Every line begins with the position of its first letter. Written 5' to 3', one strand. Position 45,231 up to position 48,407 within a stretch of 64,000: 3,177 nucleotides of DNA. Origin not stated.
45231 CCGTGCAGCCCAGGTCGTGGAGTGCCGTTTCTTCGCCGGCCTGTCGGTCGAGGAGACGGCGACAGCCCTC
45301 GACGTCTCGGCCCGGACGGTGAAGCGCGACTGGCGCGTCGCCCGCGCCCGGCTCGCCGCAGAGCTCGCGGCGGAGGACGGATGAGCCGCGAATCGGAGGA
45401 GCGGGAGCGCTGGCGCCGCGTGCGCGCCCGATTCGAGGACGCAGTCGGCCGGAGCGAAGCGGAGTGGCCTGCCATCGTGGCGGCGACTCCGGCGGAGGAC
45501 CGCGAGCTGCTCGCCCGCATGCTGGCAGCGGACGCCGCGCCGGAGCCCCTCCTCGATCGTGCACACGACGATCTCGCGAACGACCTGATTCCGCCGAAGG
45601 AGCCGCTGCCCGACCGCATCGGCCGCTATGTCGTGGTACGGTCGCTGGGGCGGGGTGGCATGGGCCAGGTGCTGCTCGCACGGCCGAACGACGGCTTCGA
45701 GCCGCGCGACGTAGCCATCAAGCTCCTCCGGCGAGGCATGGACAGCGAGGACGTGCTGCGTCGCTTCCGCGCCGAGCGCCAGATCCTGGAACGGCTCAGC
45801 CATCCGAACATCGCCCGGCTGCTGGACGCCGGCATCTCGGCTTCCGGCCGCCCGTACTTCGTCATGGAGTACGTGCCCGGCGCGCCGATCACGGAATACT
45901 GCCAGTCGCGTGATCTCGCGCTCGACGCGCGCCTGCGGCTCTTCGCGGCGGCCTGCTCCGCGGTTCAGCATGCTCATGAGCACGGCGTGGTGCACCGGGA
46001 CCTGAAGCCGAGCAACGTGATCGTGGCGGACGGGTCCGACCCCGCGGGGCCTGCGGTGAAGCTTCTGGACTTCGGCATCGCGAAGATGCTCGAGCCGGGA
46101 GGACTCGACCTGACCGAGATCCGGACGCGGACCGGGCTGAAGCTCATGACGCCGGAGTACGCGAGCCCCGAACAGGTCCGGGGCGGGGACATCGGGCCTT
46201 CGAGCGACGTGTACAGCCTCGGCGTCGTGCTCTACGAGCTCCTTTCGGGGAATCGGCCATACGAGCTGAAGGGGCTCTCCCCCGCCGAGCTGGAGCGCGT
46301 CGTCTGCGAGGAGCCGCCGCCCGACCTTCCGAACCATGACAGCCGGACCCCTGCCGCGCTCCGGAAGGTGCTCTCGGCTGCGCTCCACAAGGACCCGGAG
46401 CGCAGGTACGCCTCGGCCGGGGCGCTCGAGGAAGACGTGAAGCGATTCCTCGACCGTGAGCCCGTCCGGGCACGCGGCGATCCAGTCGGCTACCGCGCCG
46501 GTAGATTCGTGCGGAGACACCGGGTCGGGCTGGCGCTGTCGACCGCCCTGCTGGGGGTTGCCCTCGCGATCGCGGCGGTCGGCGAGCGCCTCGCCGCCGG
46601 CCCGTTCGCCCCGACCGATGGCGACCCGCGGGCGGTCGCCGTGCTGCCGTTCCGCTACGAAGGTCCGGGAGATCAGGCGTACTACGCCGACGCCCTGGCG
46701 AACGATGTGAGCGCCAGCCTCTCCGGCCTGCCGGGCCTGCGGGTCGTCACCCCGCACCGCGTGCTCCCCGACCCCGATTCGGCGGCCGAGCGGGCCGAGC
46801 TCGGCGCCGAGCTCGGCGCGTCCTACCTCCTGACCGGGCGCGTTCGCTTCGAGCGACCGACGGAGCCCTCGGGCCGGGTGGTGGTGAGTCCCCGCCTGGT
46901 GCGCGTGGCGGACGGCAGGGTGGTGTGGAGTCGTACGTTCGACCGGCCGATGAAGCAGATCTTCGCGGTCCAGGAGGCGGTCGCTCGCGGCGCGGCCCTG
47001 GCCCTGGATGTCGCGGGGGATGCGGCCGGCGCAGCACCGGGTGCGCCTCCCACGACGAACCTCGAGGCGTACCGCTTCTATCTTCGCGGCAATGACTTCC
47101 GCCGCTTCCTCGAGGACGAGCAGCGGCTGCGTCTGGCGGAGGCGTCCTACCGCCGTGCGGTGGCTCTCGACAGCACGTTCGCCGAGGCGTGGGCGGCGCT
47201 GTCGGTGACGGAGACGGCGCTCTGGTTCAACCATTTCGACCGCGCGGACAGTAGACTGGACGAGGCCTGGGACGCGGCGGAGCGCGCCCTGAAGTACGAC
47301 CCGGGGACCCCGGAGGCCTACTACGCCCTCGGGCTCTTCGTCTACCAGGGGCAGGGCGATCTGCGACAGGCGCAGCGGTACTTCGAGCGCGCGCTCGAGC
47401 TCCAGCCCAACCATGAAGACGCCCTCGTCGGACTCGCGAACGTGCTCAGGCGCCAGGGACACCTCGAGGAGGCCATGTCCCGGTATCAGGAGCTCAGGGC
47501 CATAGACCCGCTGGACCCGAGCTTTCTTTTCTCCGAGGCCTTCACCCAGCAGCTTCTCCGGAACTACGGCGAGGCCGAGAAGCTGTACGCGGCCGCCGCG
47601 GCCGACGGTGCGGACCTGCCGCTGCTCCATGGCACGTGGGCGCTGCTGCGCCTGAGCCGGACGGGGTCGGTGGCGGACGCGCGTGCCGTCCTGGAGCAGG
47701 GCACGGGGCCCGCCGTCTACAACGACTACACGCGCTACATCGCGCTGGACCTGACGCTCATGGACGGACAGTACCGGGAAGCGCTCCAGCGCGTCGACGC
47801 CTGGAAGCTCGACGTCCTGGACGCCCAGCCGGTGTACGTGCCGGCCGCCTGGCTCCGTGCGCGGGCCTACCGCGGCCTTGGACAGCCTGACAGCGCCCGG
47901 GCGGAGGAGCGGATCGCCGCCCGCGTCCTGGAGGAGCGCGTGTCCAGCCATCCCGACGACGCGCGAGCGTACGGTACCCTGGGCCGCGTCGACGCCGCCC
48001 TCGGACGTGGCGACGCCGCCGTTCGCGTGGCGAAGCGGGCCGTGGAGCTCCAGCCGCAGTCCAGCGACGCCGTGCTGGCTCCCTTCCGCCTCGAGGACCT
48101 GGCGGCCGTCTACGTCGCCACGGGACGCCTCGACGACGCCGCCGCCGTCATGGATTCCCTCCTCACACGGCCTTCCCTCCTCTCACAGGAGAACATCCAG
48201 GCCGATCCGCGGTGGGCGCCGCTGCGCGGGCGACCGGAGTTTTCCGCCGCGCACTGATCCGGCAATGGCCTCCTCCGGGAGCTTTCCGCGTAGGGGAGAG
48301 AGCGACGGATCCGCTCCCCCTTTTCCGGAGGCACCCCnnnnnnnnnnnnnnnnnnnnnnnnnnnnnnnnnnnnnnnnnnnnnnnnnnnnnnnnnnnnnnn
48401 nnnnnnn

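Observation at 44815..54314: ECF sigma gene overlapping a Ser/Thr kinase gene, followed by three modular lipoproteins with a shared promoter motif: a candidate phospho-controlled surface-protein regulon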

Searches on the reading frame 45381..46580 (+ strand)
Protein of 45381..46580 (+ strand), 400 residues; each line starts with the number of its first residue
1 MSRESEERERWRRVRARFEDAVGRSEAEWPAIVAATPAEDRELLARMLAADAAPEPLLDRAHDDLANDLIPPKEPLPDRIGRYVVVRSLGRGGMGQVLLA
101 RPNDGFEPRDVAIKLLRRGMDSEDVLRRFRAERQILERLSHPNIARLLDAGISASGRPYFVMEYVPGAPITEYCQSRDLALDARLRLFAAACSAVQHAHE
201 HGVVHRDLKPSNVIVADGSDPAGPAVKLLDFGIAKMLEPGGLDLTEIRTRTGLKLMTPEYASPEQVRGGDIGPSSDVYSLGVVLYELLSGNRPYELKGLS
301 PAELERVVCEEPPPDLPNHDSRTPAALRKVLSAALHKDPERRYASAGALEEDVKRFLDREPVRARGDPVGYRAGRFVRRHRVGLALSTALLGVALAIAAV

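Call 69: search_solved_structures(query=window:45381-46580:+, max_evalue=1e-40, show_alignments=1)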
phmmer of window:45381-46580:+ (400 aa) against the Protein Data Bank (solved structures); distinct sequences matched with E-value up to 1e-40: 14.
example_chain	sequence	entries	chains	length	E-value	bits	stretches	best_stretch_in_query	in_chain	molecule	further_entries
9eed_A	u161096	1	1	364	1.5e-47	166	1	10-358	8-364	Kinase domain protein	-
3ori_A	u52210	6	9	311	3.4e-45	158.3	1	81-364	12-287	Serine/threonine protein kinase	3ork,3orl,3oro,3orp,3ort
3f69_A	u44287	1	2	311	3.7e-45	158.2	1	81-364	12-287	Serine/threonine-protein kinase pknB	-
3f61_A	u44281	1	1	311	5.2e-45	157.7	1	81-364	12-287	Serine/threonine-protein kinase pknB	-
6i2p_A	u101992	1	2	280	1.2e-44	156.5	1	81-355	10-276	Serine/threonine-protein kinase PknB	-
1mru_A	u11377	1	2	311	1.4e-44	156.3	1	81-364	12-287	Probable serine/threonine-protein kinase pknB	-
5u94_A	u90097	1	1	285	9.2e-44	153.6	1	81-356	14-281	Serine/threonine-protein kinase PknB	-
1o6y_A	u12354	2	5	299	9.9e-44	153.5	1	81-355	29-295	SERINE/THREONINE-PROTEIN KINASE PKNB | Probable serine/threonine-protein kinase pknB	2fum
6b2p_A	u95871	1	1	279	1.1e-43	153.3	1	81-355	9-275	Serine/threonine-protein kinase PknB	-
3orm_A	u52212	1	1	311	1.2e-43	153.1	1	81-364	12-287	Serine/threonine protein kinase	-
4ow8_A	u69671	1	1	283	1.6e-41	146.2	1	81-353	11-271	Serine/threonine-protein kinase PknA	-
9tmq_A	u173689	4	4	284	1.8e-41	146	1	80-353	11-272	Serine/threonine-protein kinase PknA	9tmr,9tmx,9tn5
6b2q_A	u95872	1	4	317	2.1e-41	145.8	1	80-368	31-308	Serine/threonine-protein kinase PknA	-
4x3f_A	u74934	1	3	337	2.7e-41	145.4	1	80-369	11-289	Serine/threonine-protein kinase PknA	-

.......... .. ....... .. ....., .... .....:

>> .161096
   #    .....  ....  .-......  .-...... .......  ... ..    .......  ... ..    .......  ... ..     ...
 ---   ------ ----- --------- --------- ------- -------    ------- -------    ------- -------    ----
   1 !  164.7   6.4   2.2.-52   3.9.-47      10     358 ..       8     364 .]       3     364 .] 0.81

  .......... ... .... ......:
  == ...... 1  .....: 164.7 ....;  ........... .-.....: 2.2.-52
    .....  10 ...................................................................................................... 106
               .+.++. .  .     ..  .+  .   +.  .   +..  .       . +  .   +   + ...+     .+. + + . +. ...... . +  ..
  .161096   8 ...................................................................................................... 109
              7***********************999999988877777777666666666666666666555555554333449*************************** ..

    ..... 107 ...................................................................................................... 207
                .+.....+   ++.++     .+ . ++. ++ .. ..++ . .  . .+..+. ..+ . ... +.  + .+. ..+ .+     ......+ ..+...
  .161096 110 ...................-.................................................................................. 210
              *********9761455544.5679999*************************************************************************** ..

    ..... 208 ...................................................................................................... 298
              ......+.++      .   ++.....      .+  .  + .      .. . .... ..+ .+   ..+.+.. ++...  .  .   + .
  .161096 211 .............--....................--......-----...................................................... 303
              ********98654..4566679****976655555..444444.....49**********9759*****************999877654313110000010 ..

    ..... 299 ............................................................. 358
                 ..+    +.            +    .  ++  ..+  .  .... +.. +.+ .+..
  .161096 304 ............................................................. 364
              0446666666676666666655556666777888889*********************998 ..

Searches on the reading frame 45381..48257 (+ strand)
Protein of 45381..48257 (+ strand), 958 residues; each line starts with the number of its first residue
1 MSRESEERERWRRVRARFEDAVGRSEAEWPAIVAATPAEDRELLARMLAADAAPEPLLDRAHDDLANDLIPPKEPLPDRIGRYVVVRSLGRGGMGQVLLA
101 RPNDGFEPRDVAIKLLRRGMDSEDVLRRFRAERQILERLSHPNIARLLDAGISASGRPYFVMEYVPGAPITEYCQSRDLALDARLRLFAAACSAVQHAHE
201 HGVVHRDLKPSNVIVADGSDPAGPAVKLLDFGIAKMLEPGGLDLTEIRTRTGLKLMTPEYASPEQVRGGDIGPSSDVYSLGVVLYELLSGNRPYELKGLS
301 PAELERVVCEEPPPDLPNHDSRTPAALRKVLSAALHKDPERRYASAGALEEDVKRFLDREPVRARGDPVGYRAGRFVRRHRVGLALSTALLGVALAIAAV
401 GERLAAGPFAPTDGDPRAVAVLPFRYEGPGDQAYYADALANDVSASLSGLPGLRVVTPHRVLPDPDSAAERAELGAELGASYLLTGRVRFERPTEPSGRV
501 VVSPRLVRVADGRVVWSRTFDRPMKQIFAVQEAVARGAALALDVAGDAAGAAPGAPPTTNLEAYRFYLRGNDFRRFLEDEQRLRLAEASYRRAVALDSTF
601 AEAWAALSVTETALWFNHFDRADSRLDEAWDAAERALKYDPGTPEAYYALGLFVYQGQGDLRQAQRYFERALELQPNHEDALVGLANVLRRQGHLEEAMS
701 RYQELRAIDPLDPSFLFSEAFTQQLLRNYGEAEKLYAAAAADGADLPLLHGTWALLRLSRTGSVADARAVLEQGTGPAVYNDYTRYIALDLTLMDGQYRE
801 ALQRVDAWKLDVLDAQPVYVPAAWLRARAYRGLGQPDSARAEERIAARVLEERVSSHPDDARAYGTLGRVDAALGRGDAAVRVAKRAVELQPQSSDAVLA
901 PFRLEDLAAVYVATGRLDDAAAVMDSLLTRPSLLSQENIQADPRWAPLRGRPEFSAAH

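Call 8: search_protein_families(library=pfam, proteins=[window:45381-48257:+], max_evalue=0.01)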
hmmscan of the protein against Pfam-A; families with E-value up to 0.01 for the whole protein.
window:45381-48257:+ (958 aa): 21 families
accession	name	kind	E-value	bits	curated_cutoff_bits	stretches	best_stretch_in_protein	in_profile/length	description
PF00069.31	Pkinase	-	5.1e-43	147.8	31.7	1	83-350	1-259/263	Protein kinase domain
PF07714.23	PK_Tyr_Ser-Thr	-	5.8e-33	114.7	23.1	1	86-343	4-249/258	Protein tyrosine and serine/threonine kinase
PF14559.12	TPR_19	-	2.3e-20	73.1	25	2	657-713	3-59/68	Tetratricopeptide repeat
PF07719.23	TPR_2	-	2e-17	62.2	27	2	645-678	2-34/34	Tetratricopeptide repeat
PF13428.12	TPR_14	-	1.3e-16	59.8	23.5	2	644-687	1-43/44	Tetratricopeptide repeat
PF13431.12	TPR_17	-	1.6e-16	59.6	24.4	1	667-698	1-32/34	Tetratricopeptide repeat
PF13181.12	TPR_8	-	1.7e-14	53.1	25.7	1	645-678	2-34/34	Tetratricopeptide repeat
PF13424.12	TPR_12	-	2.3e-14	53.8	30.1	3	653-709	11-75/77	Tetratricopeptide repeat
PF23914.1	TPR_CcmH_CycH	-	1.7e-13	51.2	42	2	625-708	65-150/158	Cytochrome c-type biogenesis protein H TPR domain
PF13414.12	TPR_11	-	2.1e-12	46.9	26.8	1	626-656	10-40/42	TPR repeat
PF13432.12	TPR_16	-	3.9e-09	37.2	32.7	1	655-713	7-65/65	Tetratricopeptide repeat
PF12895.13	ANAPC3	-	7.8e-09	36.1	27.2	2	626-700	5-77/82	Anaphase-promoting complex, cyclosome, subunit 3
PF17874.7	TPR_MalT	-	1e-08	35.3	45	1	597-703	34-146/336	MalT-like TPR region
PF00515.34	TPR_1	-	3.6e-08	33.3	27.8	1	646-678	3-34/34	Tetratricopeptide repeat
PF03109.22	ABC1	-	3.6e-07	30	22.9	1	155-238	140-218/244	ABC1 atypical kinase-like domain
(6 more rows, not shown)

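Call 65: search_solved_structures(query=window:45381-48254:+, max_evalue=1e-20)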
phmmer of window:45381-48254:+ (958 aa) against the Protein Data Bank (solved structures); distinct sequences matched with E-value up to 1e-20: 130 (the best 60 are shown).
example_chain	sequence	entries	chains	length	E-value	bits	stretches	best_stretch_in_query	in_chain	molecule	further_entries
9qhb_A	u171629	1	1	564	4e-81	276.6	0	627-711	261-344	Engineered tetratricopeptide repeat protein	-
9eed_A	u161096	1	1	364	6.1e-47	163.5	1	10-358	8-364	Kinase domain protein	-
3ori_A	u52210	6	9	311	1.4e-44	155.7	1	81-364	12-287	Serine/threonine protein kinase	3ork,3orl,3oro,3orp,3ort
3f69_A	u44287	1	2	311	1.5e-44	155.6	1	81-364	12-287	Serine/threonine-protein kinase pknB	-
3f61_A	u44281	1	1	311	2.1e-44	155.1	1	81-364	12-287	Serine/threonine-protein kinase pknB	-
6i2p_A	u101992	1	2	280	4.8e-44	154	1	81-355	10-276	Serine/threonine-protein kinase PknB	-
1mru_A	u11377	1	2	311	5.6e-44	153.7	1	81-364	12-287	Probable serine/threonine-protein kinase pknB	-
5u94_A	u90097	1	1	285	3.6e-43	151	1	81-356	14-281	Serine/threonine-protein kinase PknB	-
1o6y_A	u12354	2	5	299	4e-43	150.9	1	81-355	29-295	SERINE/THREONINE-PROTEIN KINASE PKNB | Probable serine/threonine-protein kinase pknB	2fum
6b2p_A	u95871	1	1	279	4.5e-43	150.8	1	81-355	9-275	Serine/threonine-protein kinase PknB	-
3orm_A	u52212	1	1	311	5e-43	150.6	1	81-364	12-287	Serine/threonine protein kinase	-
9qhc_A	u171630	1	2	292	3.6e-41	144.4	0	624-710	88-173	Engineered tetratricopeptide repeat protein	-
4ow8_A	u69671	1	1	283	6.3e-41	143.6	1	81-353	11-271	Serine/threonine-protein kinase PknA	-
9tmq_A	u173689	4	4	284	7.1e-41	143.5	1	80-353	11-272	Serine/threonine-protein kinase PknA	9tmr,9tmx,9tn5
6b2q_A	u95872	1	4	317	8.3e-41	143.2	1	80-368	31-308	Serine/threonine-protein kinase PknA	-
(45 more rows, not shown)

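Call 67: search_protein_families(library=ncbifam, proteins=[window:45381-48254:+], max_evalue=0.001)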
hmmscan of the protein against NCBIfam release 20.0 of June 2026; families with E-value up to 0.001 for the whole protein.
window:45381-48254:+ (958 aa): 33 families (the best 25 are shown)
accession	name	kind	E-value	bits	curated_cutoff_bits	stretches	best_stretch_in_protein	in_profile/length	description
NF033483.0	PknB_PASTA_kin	equivalog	1.8e-66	225.4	450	1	81-364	7-276/563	Stk1 family PASTA domain-containing Ser/Thr kinase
NF047741.1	antiphage_MADS6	equivalog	1.5e-45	155.9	460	2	177-361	294-465/612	methylation-associated defense system protein kinase MAD6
TIGR03903.1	TOMM_kin_cyc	equivalog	1.4e-44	152.3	705.75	1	110-353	5-244/1267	TOMM system kinase/cyclase fusion protein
NF052427.1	StpK7MSMEG_1200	equivalog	6.6e-38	130.5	900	1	79-394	5-308/601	serine/threonine protein kinase StpK7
NF009651.0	PRK13184.1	equivalog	4.1e-33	114.4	839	1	80-361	1-295/932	serine/threonine-protein kinase PknD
NF038150.1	lanthi_synth_IV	equivalog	2e-27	95.9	650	1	81-357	189-457/851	class IV lanthionine synthetase LanL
NF053615.1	SerThrKinAfsKStmc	equivalog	3.7e-27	95.3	1300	1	77-346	9-258/809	protein serine/threonine kinase AfsK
NF033442.0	BREX_PglW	equivalog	7.2e-23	80.3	990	1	115-358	240-488/1391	BREX system serine/threonine kinase PglW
TIGR02917.1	PEP_TPR_lipo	equivalog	7.7e-16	57.2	312.2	1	605-712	428-532/899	XrtA/PEP-CTERM system TPR-repeat protein PrsT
NF033762.1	social_mot_Tgl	equivalog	1.8e-13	50.4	225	1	624-704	45-125/252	social motility TPR repeat lipoprotein Tgl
NF038151.1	lanthi_synth_III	equivalog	5.2e-12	45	575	1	120-289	261-424/833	class III lanthionine synthetase LanKC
TIGR02521.1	type_IV_pilW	equivalog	1.2e-11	44.6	154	1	626-703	47-123/234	type IV pilus biogenesis/stability protein PilW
NF040959.1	MamA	equivalog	4.2e-11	42.7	200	1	627-704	122-198/204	magnetosome protein MamA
NF058632.1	SerThrKinPrkT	equivalog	1.2e-09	37.7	280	1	82-218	22-153/322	serine/threonine protein kinase PrkT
NF043056.1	T4SS_LegK1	equivalog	1.2e-09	37.3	550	1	177-295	183-292/516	Dot/Icm T4SS effector kinase LegK1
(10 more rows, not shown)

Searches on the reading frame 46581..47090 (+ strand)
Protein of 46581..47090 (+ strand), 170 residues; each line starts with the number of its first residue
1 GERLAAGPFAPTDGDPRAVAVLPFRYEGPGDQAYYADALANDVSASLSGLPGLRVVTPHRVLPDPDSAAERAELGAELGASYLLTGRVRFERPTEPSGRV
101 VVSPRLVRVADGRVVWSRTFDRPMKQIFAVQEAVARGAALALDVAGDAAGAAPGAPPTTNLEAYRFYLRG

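Call 96: search_protein_families(library=pfam, proteins=[window:46581-47090:+], max_evalue=10)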
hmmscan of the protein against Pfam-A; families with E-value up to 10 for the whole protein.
window:46581-47090:+ (170 aa): 3 families
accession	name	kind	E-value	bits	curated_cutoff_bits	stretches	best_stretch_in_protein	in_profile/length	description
PF13036.11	LpoB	-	0.014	15.7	22.3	1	69-117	91-142/147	Peptidoglycan-synthase activator LpoB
PF04052.18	TolB_N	-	0.074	13.6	22.4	1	16-113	12-104/106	TolB amino-terminal domain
PF03783.19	CsgG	-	0.21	11.3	20.8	1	99-123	127-151/210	Curli production assembly/transport component CsgG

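Call 101: predict_structure(protein=window:46581-47090:+)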
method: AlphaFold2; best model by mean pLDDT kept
length: 170 residues; sequences in the alignment: 1
mean_pLDDT: 42.3   pTM: 0.35
mean pLDDT of the five models: 42.3, 37.5, 36.0, 35.8, 32.5
residues with pLDDT >= 90: 0; 70-90: 0; 50-70: 57; < 50: 113
segments of 3 or more residues with pLDDT < 50: 1-29, 46-63, 90-99, 121-170
pLDDT, mean of each block of 10 residues (from residue 1): 26 38 48 51 48 41 53 54 55 46 57 56 36 29 26 28 26
secondary structure, 60 per line:
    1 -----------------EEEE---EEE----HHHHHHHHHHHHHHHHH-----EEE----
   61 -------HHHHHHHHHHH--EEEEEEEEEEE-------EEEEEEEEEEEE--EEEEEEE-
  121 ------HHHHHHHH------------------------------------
elements in order: E18-21 E25-27 H32-48 E54-56 H68-78 E81-91 E99-110 E113-119 H127-134
